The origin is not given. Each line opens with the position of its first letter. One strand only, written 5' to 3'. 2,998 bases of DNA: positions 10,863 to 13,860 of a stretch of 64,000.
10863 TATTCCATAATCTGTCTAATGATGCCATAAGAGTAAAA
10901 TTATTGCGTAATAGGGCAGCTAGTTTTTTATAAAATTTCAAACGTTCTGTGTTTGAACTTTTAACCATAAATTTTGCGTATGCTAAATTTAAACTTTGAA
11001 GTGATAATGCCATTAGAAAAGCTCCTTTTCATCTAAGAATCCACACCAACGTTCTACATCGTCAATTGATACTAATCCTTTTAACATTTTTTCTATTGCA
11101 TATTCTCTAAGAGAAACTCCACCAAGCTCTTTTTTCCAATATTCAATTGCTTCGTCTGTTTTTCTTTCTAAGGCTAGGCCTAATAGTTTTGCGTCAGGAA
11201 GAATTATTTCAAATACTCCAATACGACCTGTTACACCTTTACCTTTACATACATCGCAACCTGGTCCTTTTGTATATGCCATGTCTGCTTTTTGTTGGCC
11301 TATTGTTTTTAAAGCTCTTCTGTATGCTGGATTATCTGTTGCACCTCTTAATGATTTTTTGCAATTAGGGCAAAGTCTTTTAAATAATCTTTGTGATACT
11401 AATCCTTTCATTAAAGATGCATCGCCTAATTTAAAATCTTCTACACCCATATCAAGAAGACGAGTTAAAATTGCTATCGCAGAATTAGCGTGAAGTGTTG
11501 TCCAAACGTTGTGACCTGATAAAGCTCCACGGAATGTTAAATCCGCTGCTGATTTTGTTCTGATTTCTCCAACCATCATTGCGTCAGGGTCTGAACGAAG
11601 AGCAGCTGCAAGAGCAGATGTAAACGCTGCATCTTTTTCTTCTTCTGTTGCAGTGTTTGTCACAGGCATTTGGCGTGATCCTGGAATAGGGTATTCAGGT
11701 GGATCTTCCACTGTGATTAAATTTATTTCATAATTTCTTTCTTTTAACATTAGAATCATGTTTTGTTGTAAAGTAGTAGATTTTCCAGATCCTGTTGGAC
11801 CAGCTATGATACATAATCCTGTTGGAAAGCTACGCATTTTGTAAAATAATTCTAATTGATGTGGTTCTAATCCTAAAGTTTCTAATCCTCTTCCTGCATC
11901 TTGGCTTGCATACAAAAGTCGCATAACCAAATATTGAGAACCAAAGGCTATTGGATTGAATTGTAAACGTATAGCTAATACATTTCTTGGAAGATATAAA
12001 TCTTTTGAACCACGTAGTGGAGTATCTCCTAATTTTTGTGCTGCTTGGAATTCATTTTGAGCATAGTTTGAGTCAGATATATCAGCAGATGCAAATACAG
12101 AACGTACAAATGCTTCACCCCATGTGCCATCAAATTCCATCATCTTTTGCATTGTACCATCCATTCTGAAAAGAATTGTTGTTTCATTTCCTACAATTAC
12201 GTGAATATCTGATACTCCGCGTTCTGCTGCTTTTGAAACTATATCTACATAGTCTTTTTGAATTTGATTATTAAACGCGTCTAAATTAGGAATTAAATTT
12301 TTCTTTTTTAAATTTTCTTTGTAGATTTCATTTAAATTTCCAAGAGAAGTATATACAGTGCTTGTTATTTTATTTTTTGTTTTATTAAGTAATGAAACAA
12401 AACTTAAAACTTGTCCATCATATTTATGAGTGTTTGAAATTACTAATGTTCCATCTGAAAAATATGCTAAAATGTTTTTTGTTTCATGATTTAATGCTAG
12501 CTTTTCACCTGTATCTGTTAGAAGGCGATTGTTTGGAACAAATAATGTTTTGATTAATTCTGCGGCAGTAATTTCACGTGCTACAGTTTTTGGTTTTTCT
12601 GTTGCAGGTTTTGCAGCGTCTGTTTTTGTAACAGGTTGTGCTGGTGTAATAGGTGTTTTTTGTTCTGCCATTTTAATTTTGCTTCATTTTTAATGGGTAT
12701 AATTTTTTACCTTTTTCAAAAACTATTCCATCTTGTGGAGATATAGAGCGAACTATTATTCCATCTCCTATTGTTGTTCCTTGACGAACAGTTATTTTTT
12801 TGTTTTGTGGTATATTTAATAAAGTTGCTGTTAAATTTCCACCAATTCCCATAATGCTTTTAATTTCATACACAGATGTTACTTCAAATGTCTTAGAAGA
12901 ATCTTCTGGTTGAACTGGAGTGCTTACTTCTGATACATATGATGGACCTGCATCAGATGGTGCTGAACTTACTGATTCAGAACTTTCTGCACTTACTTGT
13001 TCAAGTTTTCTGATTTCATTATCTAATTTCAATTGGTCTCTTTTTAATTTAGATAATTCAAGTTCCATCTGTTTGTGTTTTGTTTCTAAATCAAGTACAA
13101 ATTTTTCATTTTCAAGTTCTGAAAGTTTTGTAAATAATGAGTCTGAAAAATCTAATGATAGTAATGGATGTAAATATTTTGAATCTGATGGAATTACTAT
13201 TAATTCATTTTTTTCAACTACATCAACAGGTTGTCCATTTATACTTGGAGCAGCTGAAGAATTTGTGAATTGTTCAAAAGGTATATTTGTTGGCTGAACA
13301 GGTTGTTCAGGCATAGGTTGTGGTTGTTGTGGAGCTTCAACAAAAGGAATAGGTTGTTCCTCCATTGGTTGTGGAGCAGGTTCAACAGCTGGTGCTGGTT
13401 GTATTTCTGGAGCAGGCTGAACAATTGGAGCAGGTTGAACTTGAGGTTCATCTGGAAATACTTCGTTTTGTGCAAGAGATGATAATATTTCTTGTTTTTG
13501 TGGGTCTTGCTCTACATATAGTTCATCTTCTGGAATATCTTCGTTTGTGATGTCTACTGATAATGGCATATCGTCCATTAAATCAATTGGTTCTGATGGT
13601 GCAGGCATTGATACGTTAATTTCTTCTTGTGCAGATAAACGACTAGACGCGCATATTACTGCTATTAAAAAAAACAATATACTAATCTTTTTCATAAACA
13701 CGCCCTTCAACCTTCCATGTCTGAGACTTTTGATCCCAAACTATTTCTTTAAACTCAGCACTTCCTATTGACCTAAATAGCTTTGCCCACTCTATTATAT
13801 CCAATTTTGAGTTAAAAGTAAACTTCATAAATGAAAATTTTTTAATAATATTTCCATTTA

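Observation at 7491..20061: Composite block: orphan T4SS coupling protein, pilin-less type IVb pilus machinery and ComEC, with a divergent VirB2-like pilin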

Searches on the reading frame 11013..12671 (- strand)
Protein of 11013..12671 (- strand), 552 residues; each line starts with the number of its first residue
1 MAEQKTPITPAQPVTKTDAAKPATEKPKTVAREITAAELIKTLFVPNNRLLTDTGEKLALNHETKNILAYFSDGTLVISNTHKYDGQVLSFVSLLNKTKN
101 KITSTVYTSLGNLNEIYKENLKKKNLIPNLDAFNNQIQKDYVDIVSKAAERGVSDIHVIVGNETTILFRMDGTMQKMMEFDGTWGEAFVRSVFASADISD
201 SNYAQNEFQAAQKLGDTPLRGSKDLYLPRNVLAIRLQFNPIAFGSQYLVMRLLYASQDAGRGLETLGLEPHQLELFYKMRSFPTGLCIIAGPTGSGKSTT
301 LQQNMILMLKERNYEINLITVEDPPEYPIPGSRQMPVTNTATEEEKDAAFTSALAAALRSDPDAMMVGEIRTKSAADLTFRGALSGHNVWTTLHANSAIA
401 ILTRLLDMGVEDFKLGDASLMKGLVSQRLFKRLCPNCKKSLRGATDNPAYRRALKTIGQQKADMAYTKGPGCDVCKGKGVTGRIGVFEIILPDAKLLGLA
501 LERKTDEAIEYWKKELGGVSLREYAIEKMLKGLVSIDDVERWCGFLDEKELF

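Call 3: search_protein_families(library=pfam, proteins=[window:11013-12671:-], max_evalue=0.01)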
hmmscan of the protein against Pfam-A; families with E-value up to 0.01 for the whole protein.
window:11013-12671:- (552 aa): 5 families
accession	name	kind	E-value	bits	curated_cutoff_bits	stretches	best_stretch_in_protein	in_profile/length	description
PF00437.27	T2SSE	-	6e-69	232.9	24.9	1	137-541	8-370/370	Type II/IV secretion system protein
PF20720.3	nSTAND3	-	0.00089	19.4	27.2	0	285-323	18-53/155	Novel STAND NTPase 3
PF25199.1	nSTAND_NTPase5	-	0.00099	19.4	34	1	285-320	42-77/145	Novel STAND NTPase 5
PF13555.12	AAA_29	-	0.0025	18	27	1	283-317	21-55/61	P-loop containing region of AAA domain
PF13476.12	AAA_23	-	0.0042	18.2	27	0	282-301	17-36/201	AAA domain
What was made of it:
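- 11013..12671 (-): GspE/PilB-type assembly ATPase (R64 PilQ position), 552 aa, with a CxxC...CxxC motif. PF00437 232.9 bits (call 3).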

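Call 4: search_protein_families(library=ncbifam, proteins=[window:11013-12671:-], max_evalue=0.01)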
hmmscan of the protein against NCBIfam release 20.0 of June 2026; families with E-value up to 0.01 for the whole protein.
window:11013-12671:- (552 aa): 17 families
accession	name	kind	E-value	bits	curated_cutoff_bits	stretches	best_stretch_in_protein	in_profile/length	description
TIGR02533.1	type_II_gspE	equivalog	1.6e-70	238.2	630.25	1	143-541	115-484/486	type II secretion system ATPase GspE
TIGR02538.1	type_IV_pilB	equivalog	3.3e-66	224.1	675.65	1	135-541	179-560/564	type IV-A pilus assembly ATPase PilB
NF053534.1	T4PilAsmATPsTfpB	equivalog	2.4e-57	194.7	850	1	128-540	192-579/584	type IV pilus assembly ATPase TfpB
NF007755.0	PRK10436.1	equivalog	1.7e-56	191.9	617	1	133-546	81-462/465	type II secretion system protein GspE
NF041000.1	ATPase_ComGA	equivalog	2.4e-41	141.5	300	1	143-431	2-266/267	competence type IV pilus ATPase ComGA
TIGR01420.1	pilT_fam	subfamily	3.6e-33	115.2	319.1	1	143-432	4-270/343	PilT/PilU family type 4a pilus ATPase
TIGR02525.1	plasmid_TraJ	equivalog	5.1e-19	68.5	368.3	1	263-414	132-278/372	plasmid transfer ATPase TraJ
NF058587.1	archaellum_moto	equivalog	2.7e-16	59.4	550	1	289-405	280-393/527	archaellum flagellar ATPase motor FlaI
NF053672.1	bindosome_BasE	exception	3.9e-13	49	1000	1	288-408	274-391/512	bindosome assembly system ATPase subunit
TIGR02524.1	dot_icm_DotB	equivalog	1.3e-12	47.6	463.3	1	285-418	135-269/358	Dot/Icm type IV secretion system ATPase DotB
TIGR02788.1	VirB11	equivalog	1.5e-12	47.2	249.95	1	287-410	147-267/308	P-type DNA transfer ATPase VirB11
TIGR02782.1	TrbB_P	equivalog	1.4e-10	40.9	304.55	1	288-407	140-254/303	P-type conjugative transfer ATPase TrbB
TIGR03819.1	heli_sec_ATPase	hypoth_equivalog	2.4e-10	40.1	373.15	1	239-409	133-301/340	TadA family conjugal transfer-associated ATPase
NF010469.0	PRK13894.1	subfamily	4.5e-09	36.1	508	1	288-406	153-265/320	conjugal transfer ATPase TrbB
NF010407.0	PRK13833.1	subfamily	7.1e-08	32.2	499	1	288-410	148-264/323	conjugal transfer protein TrbB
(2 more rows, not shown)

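Call 8: find_related_loci(query=window:11013-12671:-, collection=genome_contigs, flank=10000)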
Query window:11013-12671:- (552 aa) in genome_contigs; peptide patterns used: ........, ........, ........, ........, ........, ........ (x = any residue, [..] = any of these).
333 stretches matched a pattern; 261 encode a relative of the query (tblastn E <= 1e-3); the best 80 are kept; 80 distinct loci.
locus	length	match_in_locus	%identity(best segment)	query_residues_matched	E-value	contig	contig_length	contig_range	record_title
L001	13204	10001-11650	65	13-552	0e+0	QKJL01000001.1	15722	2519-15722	MAG: Alphaproteobacteria bacterium isolate SZUA-605 scaffold_10927, whole genome shotgun sequence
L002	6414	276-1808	67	43-552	0e+0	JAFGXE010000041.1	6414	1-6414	MAG: Alphaproteobacteria bacterium isolate ZodW_Metabat.337 k87_7092340, whole genome shotgun sequence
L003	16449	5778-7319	61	43-552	0e+0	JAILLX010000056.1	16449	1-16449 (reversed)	MAG: bacterium isolate RUI239 k141_3568981_flag=1_multi=7.7863_len=16449, whole genome shotgun sequence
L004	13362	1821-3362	60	43-552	0e+0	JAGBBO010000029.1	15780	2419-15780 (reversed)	MAG: Alphaproteobacteria bacterium isolate RGIG8969 Water_deer_Rectum-2__c329446, whole genome shotgun sequence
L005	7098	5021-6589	59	34-552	0e+0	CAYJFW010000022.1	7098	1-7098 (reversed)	MAG TPA_asm: uncultured Bacteroidales bacterium isolate ERP123703_co3_24 genome assembly, contig: NODE_12530_length_7098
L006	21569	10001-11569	58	34-552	0e+0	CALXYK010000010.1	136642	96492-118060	MAG: uncultured Alphaproteobacteria bacterium isolate E20__bin364 genome assembly, contig: E20__k127_1826986, whole geno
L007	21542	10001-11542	60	43-552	0e+0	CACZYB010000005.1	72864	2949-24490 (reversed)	MAG: uncultured proteobacterium isolate RUG13061 genome assembly, contig: RUG13061_asm_5, whole genome shotgun sequence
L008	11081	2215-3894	56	2-547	0e+0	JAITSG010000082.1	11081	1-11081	MAG: Rickettsiales bacterium isolate Roe453_bin7 k119_518963, whole genome shotgun sequence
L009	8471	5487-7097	59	15-552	0e+0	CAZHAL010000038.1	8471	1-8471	MAG TPA_asm: uncultured Bacteroidales bacterium isolate SRP199465_co2_466 genome assembly, contig: NODE_26411_length_847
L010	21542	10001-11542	60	43-552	0e+0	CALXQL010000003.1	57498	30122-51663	MAG: uncultured Alphaproteobacteria bacterium isolate E19__bin253 genome assembly, contig: E19__k127_711251, whole genom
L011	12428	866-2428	60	34-552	0e+0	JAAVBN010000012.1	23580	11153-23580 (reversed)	MAG: bacterium isolate Mgla_MAG_18-bin_5 c_000000033339, whole genome shotgun sequence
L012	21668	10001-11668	56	2-552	0e+0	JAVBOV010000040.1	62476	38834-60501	MAG: Alphaproteobacteria bacterium isolate EPI_MAG_00118 c_000012966993, whole genome shotgun sequence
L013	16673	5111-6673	60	34-552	0e+0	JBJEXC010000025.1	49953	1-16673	MAG: Alphaproteobacteria bacterium isolate LOHA32_bin.034 NODE_298_length_49953_cov_7.974107, whole genome shotgun seque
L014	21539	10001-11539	61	43-552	0e+0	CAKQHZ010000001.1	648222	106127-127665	MAG: uncultured Alphaproteobacteria bacterium isolate REFINED_METABAT215_TOP10_CONTIGS_1500_ASSEMBLY_K77_MERGED__Hadza_M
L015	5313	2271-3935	55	1-552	0e+0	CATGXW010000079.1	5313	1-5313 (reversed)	MAG: uncultured Alphaproteobacteria bacterium isolate extra-SRR4116678.3_1677764740 genome assembly, contig: NODE_4811_l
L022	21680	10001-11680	55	1-552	0e+0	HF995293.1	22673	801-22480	Proteobacteria bacterium CAG:495 genomic scaffold, scf84, whole genome shotgun sequence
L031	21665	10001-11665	55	1-552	0e+0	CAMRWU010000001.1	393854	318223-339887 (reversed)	MAG TPA_asm: uncultured proteobacterium isolate SRR13573577_bin.13_metawrap_v1.3_MAG genome assembly, contig: NODE.1_len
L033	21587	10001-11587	56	31-552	0e+0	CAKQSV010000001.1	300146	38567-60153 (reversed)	MAG: uncultured Alphaproteobacteria bacterium isolate REFINED_METABAT215_TOP10_CONTIGS_1500_ASSEMBLY_K77_MERGED__Hadza_M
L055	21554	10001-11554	57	40-552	0e+0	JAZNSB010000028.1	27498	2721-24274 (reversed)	MAG: Alphaproteobacteria bacterium isolate T1900044811_TS20190277.MAGScoT_cleanbin_000015 SGB_2787_k141_324465, whole ge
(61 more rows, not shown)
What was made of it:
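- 11013..12671 (-): 54-67% identical orthologues in 80 loci (call 8).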

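Call 22: search_protein_families(library=pfam, proteins=[L001:2471-2869:-, L022:13567-14238:+, L022:12755-13444:+, L022:14342-15340:+, L022:3132-3689:+, L022:3716-4882:+, L031:3317-4990:+, L014:4134-5231:+, L022:8545-9996:+, L014:9024-9902:+], max_evalue=0.01)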
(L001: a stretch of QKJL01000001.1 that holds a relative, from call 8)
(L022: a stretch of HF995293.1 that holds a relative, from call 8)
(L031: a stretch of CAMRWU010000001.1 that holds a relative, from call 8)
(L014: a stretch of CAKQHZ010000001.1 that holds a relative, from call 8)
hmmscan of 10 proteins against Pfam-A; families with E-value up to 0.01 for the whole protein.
L001:2471-2869:- (132 aa): 0 families

L022:13567-14238:+ (223 aa): 2 families
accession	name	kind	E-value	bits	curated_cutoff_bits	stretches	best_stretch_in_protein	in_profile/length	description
PF08805.16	PilS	-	3.6e-16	59.9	22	1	50-183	5-128/138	PilS N terminal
PF05307.16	Bundlin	-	2.6e-13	50.9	22.3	1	48-187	8-139/151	Bundlin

L022:12755-13444:+ (229 aa): 0 families

L022:14342-15340:+ (332 aa): 2 families
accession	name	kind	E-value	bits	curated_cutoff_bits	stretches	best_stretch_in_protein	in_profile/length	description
PF00437.27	T2SSE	-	1.4e-31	109.9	24.9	1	84-281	101-284/370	Type II/IV secretion system protein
PF00005.33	ABC_tran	-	0.0068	17.4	25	0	128-183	17-68/137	ABC transporter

L022:3132-3689:+ (185 aa): 0 families

L022:3716-4882:+ (388 aa): 1 family
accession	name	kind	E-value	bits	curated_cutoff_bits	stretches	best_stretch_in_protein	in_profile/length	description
PF12595.13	iRhom1-2_N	-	0.0012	18.9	25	1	7-91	37-124/189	Inactive rhomboid proteins 1/2, N-terminal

L031:3317-4990:+ (557 aa): 0 families

L014:4134-5231:+ (365 aa): 1 family
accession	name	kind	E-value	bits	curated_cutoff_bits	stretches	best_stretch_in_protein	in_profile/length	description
PF13609.12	Porin_4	-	8.2e-26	92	27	1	36-346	15-309/310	Gram-negative porin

L022:8545-9996:+ (483 aa): 0 families

L014:9024-9902:+ (292 aa): 1 family
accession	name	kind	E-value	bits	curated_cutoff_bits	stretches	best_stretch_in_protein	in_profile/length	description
PF05751.16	FixH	-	0.0038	17.7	23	0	13-85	14-86/150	FixH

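Call 51: find_homologous_proteins(query=L055:472-2286:-)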
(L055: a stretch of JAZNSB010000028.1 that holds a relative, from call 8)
Query L055:472-2286:- (604 aa): 2 proteins with E <= 0.001 among 8000 candidates.
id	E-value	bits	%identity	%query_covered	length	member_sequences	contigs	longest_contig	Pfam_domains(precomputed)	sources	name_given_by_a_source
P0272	0.0e+0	1336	100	100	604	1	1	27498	PF04956.19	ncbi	-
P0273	5.8e-19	86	39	23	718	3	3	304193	PF04956.19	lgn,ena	-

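Call 52: find_encoding_contigs(protein=P0273, flank=10000, max_places=1)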
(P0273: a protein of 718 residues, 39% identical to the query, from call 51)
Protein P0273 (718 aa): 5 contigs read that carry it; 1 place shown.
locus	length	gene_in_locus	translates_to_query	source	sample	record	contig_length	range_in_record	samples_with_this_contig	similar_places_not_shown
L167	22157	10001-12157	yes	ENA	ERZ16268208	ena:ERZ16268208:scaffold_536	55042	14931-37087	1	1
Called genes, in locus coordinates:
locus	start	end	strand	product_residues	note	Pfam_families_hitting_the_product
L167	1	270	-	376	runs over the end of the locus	PF00482:T2SSF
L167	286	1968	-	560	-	PF00437:T2SSE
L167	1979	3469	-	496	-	-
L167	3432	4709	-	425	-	PF06864:PAP_PilO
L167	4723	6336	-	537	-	PF00263:Secretin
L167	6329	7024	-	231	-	PF10671:TcpQ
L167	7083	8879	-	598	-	-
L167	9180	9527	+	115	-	PF04956:TrbC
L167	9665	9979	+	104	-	PF04956:TrbC (weak)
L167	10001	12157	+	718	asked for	PF04956:TrbC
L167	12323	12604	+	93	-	-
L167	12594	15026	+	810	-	PF27097:VirB4_TrbE_N (weak), PF03135:CagE_TrbE_VirB, PF19044:P-loop_TraG (faint)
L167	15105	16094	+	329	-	-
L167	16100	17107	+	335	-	PF28006:HpsJ (weak)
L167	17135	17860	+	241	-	-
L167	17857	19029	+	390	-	-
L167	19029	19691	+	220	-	-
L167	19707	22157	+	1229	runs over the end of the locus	-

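Call 53: find_encoding_contigs(protein=P0272, flank=10000, max_places=1)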
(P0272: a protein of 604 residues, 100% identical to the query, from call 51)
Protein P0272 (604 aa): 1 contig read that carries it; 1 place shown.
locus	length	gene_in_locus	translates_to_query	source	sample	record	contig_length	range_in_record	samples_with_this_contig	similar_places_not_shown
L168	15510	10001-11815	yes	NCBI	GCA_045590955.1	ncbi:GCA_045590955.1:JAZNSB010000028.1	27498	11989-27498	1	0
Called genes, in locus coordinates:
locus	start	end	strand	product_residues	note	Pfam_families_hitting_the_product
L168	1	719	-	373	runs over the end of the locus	PF00482:T2SSF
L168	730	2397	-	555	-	PF00437:T2SSE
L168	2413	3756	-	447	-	-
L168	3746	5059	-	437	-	PF06864:PAP_PilO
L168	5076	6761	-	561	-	PF00263:Secretin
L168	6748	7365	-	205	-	PF10671:TcpQ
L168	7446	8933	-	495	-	-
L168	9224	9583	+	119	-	PF04956:TrbC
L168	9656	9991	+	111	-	PF04956:TrbC (weak)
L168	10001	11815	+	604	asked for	PF04956:TrbC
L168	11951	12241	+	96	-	-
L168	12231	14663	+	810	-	PF27097:VirB4_TrbE_N, PF03135:CagE_TrbE_VirB, PF19044:P-loop_TraG (faint)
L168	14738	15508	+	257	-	?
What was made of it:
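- In relatives the TrbC genes are followed by a VirB3-like gene and VirB4, the normal VirB2 assembly partners (calls 52, 53).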

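Call 55: search_protein_families(library=ncbifam, proteins=[L167:12594-15026:+, L167:12323-12604:+, L167:15105-16094:+, L167:16100-17107:+, L167:17135-17860:+, L167:17857-19029:+, L167:19029-19691:+, L167:19707-22157:+, L167:7083-8879:-, L167:10001-12157:+], max_evalue=0.01)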
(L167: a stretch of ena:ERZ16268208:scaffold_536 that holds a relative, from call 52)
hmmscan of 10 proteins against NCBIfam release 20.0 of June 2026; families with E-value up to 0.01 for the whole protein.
L167:12594-15026:+ (810 aa): 13 families
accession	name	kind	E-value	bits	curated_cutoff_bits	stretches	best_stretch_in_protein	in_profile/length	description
TIGR00929.1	VirB4_CagE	subfamily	1.3e-108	364.3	643.1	2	175-800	159-780/792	VirB4 family type IV secretion/conjugal transfer ATPase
NF010473.0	PRK13898.1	equivalog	1.5e-61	208.4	1050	2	170-801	168-787/801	type IV secretion system ATPase VirB4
NF010427.0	PRK13853.1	equivalog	2.2e-47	161.4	957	1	275-801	250-773/789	type IV secretion system protein VirB4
NF010447.0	PRK13873.1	equivalog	2.4e-38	131.7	1020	1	435-808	423-790/815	conjugal transfer protein TrbE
NF010404.0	PRK13830.1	subfamily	6.9e-26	90.2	810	1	437-723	439-722/818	conjugal transfer protein TrbE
NF010466.0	PRK13891.1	subfamily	3.6e-25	88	1322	1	438-729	473-763/852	conjugal transfer protein TrbE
TIGR02746.1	TraC-F-type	equivalog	2.4e-12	45.6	567.05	1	461-729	434-718/800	type IV secretion system protein TraC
NF045975.1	VirB4_plasma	equivalog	9.9e-06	23.5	590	1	438-529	496-585/894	Mbov_0397 family ICE element conjugal transfer ATPase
NF045971.1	conju_CD1110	equivalog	1.1e-05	23.9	325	1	55-311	2-261/752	VirB4-like conjugal transfer ATPase, CD1110 family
TIGR03783.1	Bac_Flav_CT_G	subfamily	0.00092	17.2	261.55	1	554-675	564-687/829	TraG family conjugative transposon ATPase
NF041017.1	DNA_import_CedB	equivalog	0.0014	17.4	700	1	455-494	273-312/590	DNA import protein CedB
TIGR03744.1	traC_PFL_4706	equivalog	0.0016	16.4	520.6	1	347-493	362-510/892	conjugative transfer ATPase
NF008186.0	PRK10938.1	equivalog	0.0061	15.1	459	1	457-498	286-327/490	molybdate ABC transporter ATP-binding protein ModF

L167:12323-12604:+ (93 aa): 0 families

L167:15105-16094:+ (329 aa): 1 family
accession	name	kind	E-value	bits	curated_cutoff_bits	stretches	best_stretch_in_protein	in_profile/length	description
TIGR01280.1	xseB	equivalog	0.00027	20.9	35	0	251-302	2-52/57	exodeoxyribonuclease VII small subunit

L167:16100-17107:+ (335 aa): 2 families
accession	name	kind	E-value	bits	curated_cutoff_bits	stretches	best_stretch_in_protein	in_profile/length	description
NF050014.1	HpsJ_like_B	equivalog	0.00092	19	260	1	26-114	137-227/254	hormogonium polysaccharide biosynthesis protein HpsJ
NF033631.1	SLATT_5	subfamily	0.0034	16.9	60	0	10-96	64-151/180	SLATT domain-containing protein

L167:17135-17860:+ (241 aa): 1 family
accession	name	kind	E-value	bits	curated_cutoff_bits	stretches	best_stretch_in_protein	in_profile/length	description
NF003720.0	PRK05329.1-3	equivalog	0.0034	16.1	313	1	74-193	181-296/437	glycerol-3-phosphate dehydrogenase subunit GlpB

L167:17857-19029:+ (390 aa): 1 family
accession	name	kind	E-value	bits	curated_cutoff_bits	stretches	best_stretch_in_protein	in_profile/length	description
NF052432.1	TC0500_fam_Inc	equivalog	0.0029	17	240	1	141-239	94-196/214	TC0500 family inclusion membrane protein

L167:19029-19691:+ (220 aa): 1 family
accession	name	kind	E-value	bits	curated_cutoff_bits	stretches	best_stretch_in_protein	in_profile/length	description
TIGR03930.1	WXG100_ESAT6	subfamily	0.0029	17.8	44.85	1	131-171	46-86/90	WXG100 family type VII secretion target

L167:19707-22157:+ (817 aa): 1 family
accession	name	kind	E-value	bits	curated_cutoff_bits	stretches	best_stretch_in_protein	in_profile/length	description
TIGR02168.1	SMC_prok_B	equivalog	0.00079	17.3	567.35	1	373-587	717-980/1181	chromosome segregation protein SMC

L167:7083-8879:- (598 aa): 0 families

L167:10001-12157:+ (718 aa): 0 families
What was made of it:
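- On VirB/D4-type type IV secretion system: It is present next to the TrbC genes and the pil operon in the sister clade (calls 52, 53, 55).
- Where the sequence reaches further, they are followed by a VirB3-like gene and an 810-aa VirB4 (PF03135; TIGR00929 364 bits) (calls 52, 53, 55).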

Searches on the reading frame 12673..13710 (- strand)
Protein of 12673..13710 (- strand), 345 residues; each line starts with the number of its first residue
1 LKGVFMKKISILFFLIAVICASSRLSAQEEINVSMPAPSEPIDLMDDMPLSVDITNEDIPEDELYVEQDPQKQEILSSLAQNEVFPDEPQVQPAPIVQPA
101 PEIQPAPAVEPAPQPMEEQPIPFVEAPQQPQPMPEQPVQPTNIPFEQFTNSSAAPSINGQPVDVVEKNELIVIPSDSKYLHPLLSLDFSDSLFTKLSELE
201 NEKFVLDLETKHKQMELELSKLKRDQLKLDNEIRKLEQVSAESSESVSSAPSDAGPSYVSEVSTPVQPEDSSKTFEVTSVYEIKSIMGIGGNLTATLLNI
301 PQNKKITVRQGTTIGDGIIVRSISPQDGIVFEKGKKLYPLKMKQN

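Call 3: search_protein_families(library=pfam, proteins=[window:12673-13710:-], max_evalue=0.01)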
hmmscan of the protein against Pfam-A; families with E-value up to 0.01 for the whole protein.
window:12673-13710:- (345 aa): 0 families

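Call 4: search_protein_families(library=ncbifam, proteins=[window:12673-13710:-], max_evalue=0.01)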
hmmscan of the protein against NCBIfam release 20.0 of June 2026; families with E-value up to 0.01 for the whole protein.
window:12673-13710:- (345 aa): 1 family
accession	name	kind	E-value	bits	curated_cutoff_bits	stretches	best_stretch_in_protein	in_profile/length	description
TIGR03021.1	pilP_fam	equivalog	6.3e-06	27.2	34.65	1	214-326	11-114/119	type IV pilus biogenesis protein PilP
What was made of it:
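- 12673..13710 (-): PilP-like protein (345 aa) with a signal peptide and a Pro/Gln-rich linker. The family assignment is weak. TIGR03021 27.2 bits against a cut-off of 34.65 (call 4).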
